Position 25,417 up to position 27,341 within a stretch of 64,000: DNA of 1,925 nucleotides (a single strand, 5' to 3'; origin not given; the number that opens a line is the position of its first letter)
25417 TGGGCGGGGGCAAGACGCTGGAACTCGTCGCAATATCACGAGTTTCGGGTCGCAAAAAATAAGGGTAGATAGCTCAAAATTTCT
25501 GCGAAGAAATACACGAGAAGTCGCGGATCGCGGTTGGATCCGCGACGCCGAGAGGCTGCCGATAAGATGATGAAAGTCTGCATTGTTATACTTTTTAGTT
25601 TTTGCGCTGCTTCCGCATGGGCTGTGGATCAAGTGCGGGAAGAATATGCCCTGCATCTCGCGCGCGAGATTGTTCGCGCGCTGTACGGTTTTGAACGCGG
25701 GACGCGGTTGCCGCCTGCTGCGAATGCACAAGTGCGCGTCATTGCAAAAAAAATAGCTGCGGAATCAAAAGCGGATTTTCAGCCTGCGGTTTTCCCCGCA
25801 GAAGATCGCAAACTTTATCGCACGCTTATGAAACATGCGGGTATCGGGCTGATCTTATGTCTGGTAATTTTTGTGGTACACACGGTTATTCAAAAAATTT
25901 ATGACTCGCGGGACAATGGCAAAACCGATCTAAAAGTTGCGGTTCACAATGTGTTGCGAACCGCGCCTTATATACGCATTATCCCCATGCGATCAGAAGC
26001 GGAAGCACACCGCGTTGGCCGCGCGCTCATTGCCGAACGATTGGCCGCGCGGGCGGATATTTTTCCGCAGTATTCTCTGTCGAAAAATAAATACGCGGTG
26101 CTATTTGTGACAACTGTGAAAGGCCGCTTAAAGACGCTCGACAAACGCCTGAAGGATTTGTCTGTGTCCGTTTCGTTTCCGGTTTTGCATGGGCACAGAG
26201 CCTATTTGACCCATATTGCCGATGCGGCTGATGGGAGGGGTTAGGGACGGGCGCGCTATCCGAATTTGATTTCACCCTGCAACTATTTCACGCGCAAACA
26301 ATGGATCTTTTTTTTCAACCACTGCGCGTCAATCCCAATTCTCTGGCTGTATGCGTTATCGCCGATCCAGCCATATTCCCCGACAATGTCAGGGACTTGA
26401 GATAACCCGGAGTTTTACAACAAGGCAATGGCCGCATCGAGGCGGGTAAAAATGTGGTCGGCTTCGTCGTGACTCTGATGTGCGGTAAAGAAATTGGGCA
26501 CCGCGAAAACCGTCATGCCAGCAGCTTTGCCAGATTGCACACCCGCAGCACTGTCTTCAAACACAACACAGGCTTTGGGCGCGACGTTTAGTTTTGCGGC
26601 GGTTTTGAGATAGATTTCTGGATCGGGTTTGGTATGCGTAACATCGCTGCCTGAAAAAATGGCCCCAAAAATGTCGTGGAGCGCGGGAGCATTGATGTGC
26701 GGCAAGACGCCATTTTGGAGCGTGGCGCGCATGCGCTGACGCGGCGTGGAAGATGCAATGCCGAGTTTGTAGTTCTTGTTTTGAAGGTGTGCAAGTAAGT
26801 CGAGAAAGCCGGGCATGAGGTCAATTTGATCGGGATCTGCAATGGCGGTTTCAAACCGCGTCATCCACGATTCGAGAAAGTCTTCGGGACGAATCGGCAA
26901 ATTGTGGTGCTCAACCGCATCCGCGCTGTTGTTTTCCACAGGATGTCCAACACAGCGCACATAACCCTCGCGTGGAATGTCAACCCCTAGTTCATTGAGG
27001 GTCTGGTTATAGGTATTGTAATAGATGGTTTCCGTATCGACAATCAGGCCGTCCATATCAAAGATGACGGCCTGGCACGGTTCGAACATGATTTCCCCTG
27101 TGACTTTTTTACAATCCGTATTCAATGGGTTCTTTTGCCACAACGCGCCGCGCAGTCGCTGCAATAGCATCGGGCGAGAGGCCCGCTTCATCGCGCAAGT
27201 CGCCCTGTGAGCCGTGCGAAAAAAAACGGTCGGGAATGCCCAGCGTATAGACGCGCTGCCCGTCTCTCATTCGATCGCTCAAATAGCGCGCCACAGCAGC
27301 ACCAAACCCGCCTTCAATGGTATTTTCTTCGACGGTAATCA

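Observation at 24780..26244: Tandem paralogs: signal peptide plus TM anchor fused to CutA1-like domains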

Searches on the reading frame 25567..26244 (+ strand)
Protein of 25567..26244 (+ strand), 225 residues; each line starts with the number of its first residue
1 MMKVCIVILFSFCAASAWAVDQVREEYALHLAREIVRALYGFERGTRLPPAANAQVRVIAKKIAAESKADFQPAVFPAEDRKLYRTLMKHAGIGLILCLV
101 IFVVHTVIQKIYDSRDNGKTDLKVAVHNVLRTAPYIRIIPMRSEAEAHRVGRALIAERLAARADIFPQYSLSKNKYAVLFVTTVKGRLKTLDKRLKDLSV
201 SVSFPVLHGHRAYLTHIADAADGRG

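Call 3: search_protein_families(library=pfam, proteins=[window:25567-26241:+], max_evalue=10)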
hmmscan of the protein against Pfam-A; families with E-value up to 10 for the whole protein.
seq(225 aa): 3 families
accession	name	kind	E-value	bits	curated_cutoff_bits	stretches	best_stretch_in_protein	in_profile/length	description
PF03091.20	CutA1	-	0.0039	17.4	22.4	1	139-218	5-97/99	CutA1 divalent ion tolerance protein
PF13800.11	Sigma_reg_N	-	0.049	14.3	26.3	1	87-140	12-65/91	Sigma factor regulator N-terminal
PF04341.17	DUF485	-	0.16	12.4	28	1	87-123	46-82/88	Protein of unknown function, DUF485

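Call 4: search_protein_families(library=ncbifam, proteins=[window:25567-26241:+], max_evalue=10)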
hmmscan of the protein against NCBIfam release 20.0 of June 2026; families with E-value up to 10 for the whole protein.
seq(225 aa): 1 family
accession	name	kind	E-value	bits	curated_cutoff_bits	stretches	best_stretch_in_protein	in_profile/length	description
NF045849.1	ICE_MMCAP2_0565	equivalog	0.00092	18.9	40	1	79-111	47-79/80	Mbov_0395 family pilin-like conjugal transfer protein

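Call 7: find_homologous_proteins(query=window:25567-26241:+, max_evalue=0.01)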
Query seq(225 aa) (225 aa): 78 proteins with E <= 0.01 among 888 candidates.
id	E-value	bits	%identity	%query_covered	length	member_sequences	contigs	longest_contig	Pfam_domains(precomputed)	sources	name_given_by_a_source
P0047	1.6e-141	487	100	100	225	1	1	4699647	-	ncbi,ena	-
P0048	3.1e-87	310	65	100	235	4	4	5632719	PF03091.21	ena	-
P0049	4.3e-83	296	65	100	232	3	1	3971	-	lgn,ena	-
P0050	5.8e-79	283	63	100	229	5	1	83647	-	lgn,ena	-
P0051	4.5e-78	280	64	100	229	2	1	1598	-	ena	-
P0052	2.6e-74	268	62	100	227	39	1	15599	-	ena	-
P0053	2.6e-74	268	60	100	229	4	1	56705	-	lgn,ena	-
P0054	9.5e-74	266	59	100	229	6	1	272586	-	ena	-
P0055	1.5e-73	265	63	100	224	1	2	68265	PF03091.21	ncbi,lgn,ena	-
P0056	1.1e-72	262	59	100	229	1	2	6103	-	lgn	-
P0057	1.6e-72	262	60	100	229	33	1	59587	-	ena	-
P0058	1.8e-72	262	62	100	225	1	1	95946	PF03091.21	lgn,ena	-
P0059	3.4e-72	261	62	100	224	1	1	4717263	-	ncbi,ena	-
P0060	3.6e-72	261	61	100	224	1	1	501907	-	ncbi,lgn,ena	-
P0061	3.8e-72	261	62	100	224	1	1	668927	-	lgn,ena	-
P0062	4.0e-72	261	61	100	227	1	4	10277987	PF03091.21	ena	-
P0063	3.0e-71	258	62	100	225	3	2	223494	PF03091.21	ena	-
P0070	2.4e-70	255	61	100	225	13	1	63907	PF03091.21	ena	-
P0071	3.0e-70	254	62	100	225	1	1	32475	PF03091.21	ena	-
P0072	3.3e-70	254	61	100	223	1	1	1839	PF03091.21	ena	-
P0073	3.6e-70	254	61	100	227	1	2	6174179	PF03091.21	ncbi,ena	-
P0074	4.0e-70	254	60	100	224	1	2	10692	PF03091.21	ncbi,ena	-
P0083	8.3e-69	250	60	100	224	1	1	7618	PF03091.21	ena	-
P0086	1.9e-68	249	58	100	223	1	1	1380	PF03091.21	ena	-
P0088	2.9e-68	248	59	100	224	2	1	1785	PF03091.21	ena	-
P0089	4.3e-68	247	59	100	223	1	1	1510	PF03091.21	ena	-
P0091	5.8e-68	247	58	100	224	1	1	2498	PF03091.21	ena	-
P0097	1.9e-67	245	60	100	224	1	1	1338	PF03091.21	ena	-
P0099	2.4e-67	245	60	100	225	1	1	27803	PF03091.21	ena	-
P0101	5.5e-67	244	59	100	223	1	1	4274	PF03091.21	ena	-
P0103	7.4e-67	243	59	100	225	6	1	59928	PF03091.21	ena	-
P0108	2.2e-66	242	58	100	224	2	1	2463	PF03091.21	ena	-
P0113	8.1e-66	240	59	100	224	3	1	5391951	PF03091.21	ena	-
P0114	1.0e-65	240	58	100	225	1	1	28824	PF03091.21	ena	-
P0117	1.6e-64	236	58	100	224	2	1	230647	PF03091.21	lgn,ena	-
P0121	1.7e-53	200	48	94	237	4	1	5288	PF03091.21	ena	-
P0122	2.4e-46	176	45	100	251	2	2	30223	PF03091.21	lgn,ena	-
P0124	2.8e-10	58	29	91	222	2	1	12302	-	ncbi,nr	ncbi:MAG: hypothetical protein O3B73_03055, partial [bacterium]|nr:hypothetical protein [bacterium]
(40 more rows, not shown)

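Call 18: find_encoding_contigs(protein=P0124, flank=6000, max_places=3)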
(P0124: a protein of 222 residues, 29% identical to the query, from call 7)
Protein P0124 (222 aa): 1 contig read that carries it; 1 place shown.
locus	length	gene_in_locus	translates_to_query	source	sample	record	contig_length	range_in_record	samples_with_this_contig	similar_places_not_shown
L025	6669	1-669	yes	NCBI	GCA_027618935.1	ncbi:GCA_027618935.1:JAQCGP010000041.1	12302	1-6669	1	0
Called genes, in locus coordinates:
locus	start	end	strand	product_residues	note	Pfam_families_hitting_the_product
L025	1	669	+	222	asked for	?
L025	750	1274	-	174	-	-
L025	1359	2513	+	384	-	PF07969:Amidohydro_3 (faint), PF01979:Amidohydro_1, PF22647:EF_0837-like_N (weak)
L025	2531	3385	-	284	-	PF05721:PhyH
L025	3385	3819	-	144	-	PF00383:dCMP_cyt_deam_1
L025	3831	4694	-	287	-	-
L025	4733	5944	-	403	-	PF13859:BNR_3 (weak), PF13088:BNR_2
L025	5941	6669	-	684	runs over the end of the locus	PF13174:TPR_6 (faint), PF00515:TPR_1 (faint), PF13424:TPR_12 (weak), PF14559:TPR_19 (weak), PF13424:TPR_12 (weak), PF09976:TPR_21 (weak), PF13432:TPR_16, PF14559:TPR_19, +14 more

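Call 22: search_solved_structures(query=A2, max_evalue=1, show_alignments=2)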
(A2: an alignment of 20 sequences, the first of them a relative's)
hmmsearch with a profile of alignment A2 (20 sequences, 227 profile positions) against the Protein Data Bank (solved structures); distinct sequences matched with E-value up to 1: 29.
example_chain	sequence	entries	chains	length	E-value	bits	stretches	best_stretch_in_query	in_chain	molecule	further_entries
1nza_A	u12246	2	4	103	7.7e-09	38.6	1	138-220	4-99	Divalent cation tolerance protein | Divalent Cation Tolerance Protein CutA1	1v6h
7l85_A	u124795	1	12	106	1.4e-08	37.8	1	138-220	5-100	BG505 SOSIP-T33-31A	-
4zk7_M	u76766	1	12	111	1.6e-08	37.6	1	138-220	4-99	Divalent-cation tolerance protein CutA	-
1p1l_A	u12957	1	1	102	1.9e-07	34.1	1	139-222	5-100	Periplasmic divalent cation tolerance protein CUTA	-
4e98_A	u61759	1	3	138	1.1e-06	31.5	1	135-222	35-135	CutA1 divalent ion tolerance protein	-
1osc_A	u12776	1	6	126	8.6e-05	25.4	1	140-222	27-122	similar to divalent cation tolerant protein CUTA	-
1xk8_A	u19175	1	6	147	0.00014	24.7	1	140-222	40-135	Divalent cation tolerant protein CUTA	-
2zom_A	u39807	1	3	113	0.00014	24.7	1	133-221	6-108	Protein CutA, chloroplast, putative, expressed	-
2zfh_A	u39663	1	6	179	0.00023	24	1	140-222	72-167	CutA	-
4y65_A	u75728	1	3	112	0.0023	20.7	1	133-219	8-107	Divalent-cation tolerance protein CutA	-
1naq_A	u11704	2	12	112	0.0029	20.4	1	133-219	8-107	Periplasmic divalent cation tolerance protein cutA | Divalent-cation tolerance protein CutA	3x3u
3ah6_A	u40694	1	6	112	0.004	19.9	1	133-219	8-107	Divalent-cation tolerance protein cutA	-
4y6i_A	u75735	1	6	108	0.0044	19.8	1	133-219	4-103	Divalent-cation tolerance protein CutA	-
3aa9_A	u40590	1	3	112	0.0047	19.7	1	133-219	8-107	Divalent-cation tolerance protein cutA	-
3aa8_A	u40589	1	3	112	0.0065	19.2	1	133-219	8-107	Divalent-cation tolerance protein cutA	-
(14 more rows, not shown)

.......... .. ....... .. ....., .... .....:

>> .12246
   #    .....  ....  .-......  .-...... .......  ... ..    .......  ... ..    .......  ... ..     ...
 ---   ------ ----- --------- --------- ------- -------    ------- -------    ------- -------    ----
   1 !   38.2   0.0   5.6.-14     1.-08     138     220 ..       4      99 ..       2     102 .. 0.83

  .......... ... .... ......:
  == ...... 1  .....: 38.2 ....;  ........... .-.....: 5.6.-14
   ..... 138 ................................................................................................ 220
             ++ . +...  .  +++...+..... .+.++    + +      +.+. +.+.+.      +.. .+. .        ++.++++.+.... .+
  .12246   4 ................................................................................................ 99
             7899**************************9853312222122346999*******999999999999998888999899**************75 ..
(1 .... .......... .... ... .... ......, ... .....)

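Call 27: predict_structure(alignment_id=A2)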
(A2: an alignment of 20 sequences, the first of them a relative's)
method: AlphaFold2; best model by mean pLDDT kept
length: 225 residues; sequences in the alignment: 20
mean_pLDDT: 66.7   pTM: 0.49
mean pLDDT of the five models: 66.7, 66.6, 66.4, 62.2, 61.2
residues with pLDDT >= 90: 2; 70-90: 118; 50-70: 52; < 50: 53
segments of 3 or more residues with pLDDT < 50: 1-20, 69-82, 117-130, 170-172
pLDDT, mean of each block of 10 residues (from residue 1): 45 39 67 73 73 74 61 35 51 74 77 52 42 77 86 89 76 68 85 74 72 75 69
secondary structure, 60 per line:
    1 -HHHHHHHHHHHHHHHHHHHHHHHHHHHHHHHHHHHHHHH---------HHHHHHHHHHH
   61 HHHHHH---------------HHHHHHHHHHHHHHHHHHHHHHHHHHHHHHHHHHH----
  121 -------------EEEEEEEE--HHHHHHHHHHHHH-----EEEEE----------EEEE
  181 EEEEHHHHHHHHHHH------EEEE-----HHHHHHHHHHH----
elements in order: H2-40 H50-66 H82-116 E134-141 H144-156 E162-166 E177-184 H185-195 E202-205 H211-221

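Call 68: search_protein_families(library=pfam, alignment_id=A2, max_evalue=0.01)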
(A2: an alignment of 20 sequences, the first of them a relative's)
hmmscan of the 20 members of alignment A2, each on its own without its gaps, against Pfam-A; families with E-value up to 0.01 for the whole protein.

A. member 1, P0047 (225 aa): 1 family
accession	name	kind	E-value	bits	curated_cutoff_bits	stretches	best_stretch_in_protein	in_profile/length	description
PF03091.20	CutA1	-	0.0039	17.4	22.4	0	139-218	5-97/99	CutA1 divalent ion tolerance protein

B. families by the number of members that match (of 20 scanned): 2 families
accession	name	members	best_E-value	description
PF03091.20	CutA1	20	1.7e-06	CutA1 divalent ion tolerance protein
PF13800.11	Sigma_reg_N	1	0.0031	Sigma factor regulator N-terminal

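Call 69: fold_search(model_id=the predicted structure, library=pdb)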
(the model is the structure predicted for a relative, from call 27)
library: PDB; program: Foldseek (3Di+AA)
matches with E <= 10: 1555; with E <= 0.001: 67
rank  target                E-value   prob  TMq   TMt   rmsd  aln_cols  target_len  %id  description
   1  3opk_C                2.7e-06  1.00  0.38  0.68   5.3       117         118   20  Crystal structure of divalent-cation tolerance protein CutA from Salmonella enterica subsp. enterica serovar Typhimuri (released 2010-10-06)
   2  1osc_D                3.8e-06  1.00  0.35  0.71   3.7       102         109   18  Crystal structure of rat CUTA1 at 2.15 A resolution (released 2003-11-25)
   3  1osc_B                4.1e-06  1.00  0.36  0.72   3.4       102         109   18  Crystal structure of rat CUTA1 at 2.15 A resolution (released 2003-11-25)
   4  1osc_A                4.3e-06  1.00  0.36  0.73   2.9       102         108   18  Crystal structure of rat CUTA1 at 2.15 A resolution (released 2003-11-25)
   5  4y6i_B                4.3e-06  1.00  0.37  0.74   3.9       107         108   21  Crystal structure of E.coli CutA1 E61V/C16A/C39A/C79A mutation (released 2015-09-23)
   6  1xk8_D                4.9e-06  1.00  0.35  0.72   3.4       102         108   19  Divalent cation tolerant protein CUTA from Homo sapiens O60888 (released 2004-10-19)
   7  2zfh_A                5.5e-06  1.00  0.36  0.72   3.5       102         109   18  Crystal structure of putative CutA1 from Homo sapiens at 2.05A resolution (released 2008-01-22)
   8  3ah6_C                5.8e-06  1.00  0.35  0.73   3.6       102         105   22  Remarkable improvement of the heat stability of CutA1 from E.coli by rational protein designing (released 2010-08-11)
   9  1naq_C                6.2e-06  1.00  0.36  0.75   4.2       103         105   22  Crystal structure of CUTA1 from E.coli at 1.7 A resolution (released 2003-11-25)
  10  1xk8_A                6.6e-06  1.00  0.35  0.72   3.5       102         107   19  Divalent cation tolerant protein CUTA from Homo sapiens O60888 (released 2004-10-19)
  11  2zfh_C                7.4e-06  1.00  0.35  0.73   3.5       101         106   18  Crystal structure of putative CutA1 from Homo sapiens at 2.05A resolution (released 2008-01-22)
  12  2zfh_B                8.4e-06  1.00  0.35  0.72   3.5       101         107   18  Crystal structure of putative CutA1 from Homo sapiens at 2.05A resolution (released 2008-01-22)
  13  3aa8_B                8.4e-06  1.00  0.36  0.74   3.9       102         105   24  Crystal Structure Analysis of the Mutant CutA1 (S11V/E61V) from E. coli (released 2010-08-11)
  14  1naq_A                1.1e-05  1.00  0.36  0.75   3.9       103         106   23  Crystal structure of CUTA1 from E.coli at 1.7 A resolution (released 2003-11-25)
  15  1osc_E                1.1e-05  1.00  0.36  0.71   3.5       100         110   18  Crystal structure of rat CUTA1 at 2.15 A resolution (released 2003-11-25)
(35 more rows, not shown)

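Call 87: search_protein_families(library=padloc, proteins=[window:25567-26244:+], max_evalue=0.01)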
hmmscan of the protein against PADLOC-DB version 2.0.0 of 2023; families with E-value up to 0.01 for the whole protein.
window:25567-26244:+ (225 aa): 0 families

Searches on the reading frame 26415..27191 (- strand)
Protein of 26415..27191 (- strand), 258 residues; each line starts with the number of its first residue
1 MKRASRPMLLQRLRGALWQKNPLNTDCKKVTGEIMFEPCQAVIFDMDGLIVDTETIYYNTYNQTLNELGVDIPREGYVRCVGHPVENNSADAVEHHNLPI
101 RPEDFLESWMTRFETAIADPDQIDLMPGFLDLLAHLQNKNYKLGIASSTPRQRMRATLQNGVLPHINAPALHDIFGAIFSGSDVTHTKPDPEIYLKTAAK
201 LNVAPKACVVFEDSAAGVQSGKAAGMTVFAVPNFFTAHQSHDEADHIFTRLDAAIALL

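Call 74: search_protein_families(library=ncbifam, proteins=[window:26415-27191:-], max_evalue=0.00001)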
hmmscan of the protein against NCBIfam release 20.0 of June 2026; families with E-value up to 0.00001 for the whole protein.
window:26415-27191:- (258 aa): 28 families (the best 25 are shown)
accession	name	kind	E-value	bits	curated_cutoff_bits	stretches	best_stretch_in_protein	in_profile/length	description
TIGR02009.1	PGMB-YQAB-SF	subfamily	1.5e-32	113.3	153.35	1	40-231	2-186/186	beta-phosphoglucomutase family hydrolase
NF008087.0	PRK10826.1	equivalog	1.6e-29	103.1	191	1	38-239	6-199/222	hexitol phosphatase HxpB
TIGR01990.1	bPGM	equivalog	3e-29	102.3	189.4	1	40-231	2-186/187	beta-phosphoglucomutase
NF008000.0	PRK10725.1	equivalog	2.2e-22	80.1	215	1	35-231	1-185/188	fructose-1-phosphate/6-phosphogluconate phosphatase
NF046057.1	bifunc_MtlD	equivalog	2.3e-21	75.9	800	1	38-229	6-190/683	bifunctional mannitol-1-phosphate dehydrogenase/phosphatase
NF008610.0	PRK11587.1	equivalog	1.3e-19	70.4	282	1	39-251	3-200/219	sugar phosphatase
NF007854.0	PRK10563.1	equivalog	1.4e-19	70.7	211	1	39-244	4-194/221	6-phosphogluconate phosphatase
TIGR01509.1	HAD-SF-IA-v3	subfamily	2.5e-19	70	29.4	1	175-230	100-153/154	HAD-IA family hydrolase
NF009804.0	PRK13288.1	equivalog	1.9e-17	63.4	218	1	40-231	4-181/215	pyrophosphatase PpaX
TIGR01449.2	PGP_bact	equivalog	9.9e-17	61.2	180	1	42-253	1-208/213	phosphoglycolate phosphatase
NF009695.0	PRK13222.1-2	equivalog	6.9e-15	55.1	225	1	35-252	2-216/226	phosphoglycolate phosphatase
NF053653.1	InDiPhoBT2121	equivalog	1.3e-14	54.3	245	1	40-233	2-188/216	inorganic diphosphatase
TIGR02253.1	CTE7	subfamily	7.9e-13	48.7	169.75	1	74-233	47-196/221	TIGR02253 family HAD-type hydrolase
TIGR01454.1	AHBA_synth_RP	hypoth_equivalog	1e-11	44.9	246.65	1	42-230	1-173/205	AHBA synthesis associated protein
TIGR01422.2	phosphonatase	equivalog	1.9e-10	40.4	220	1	120-231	94-199/251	phosphonoacetaldehyde hydrolase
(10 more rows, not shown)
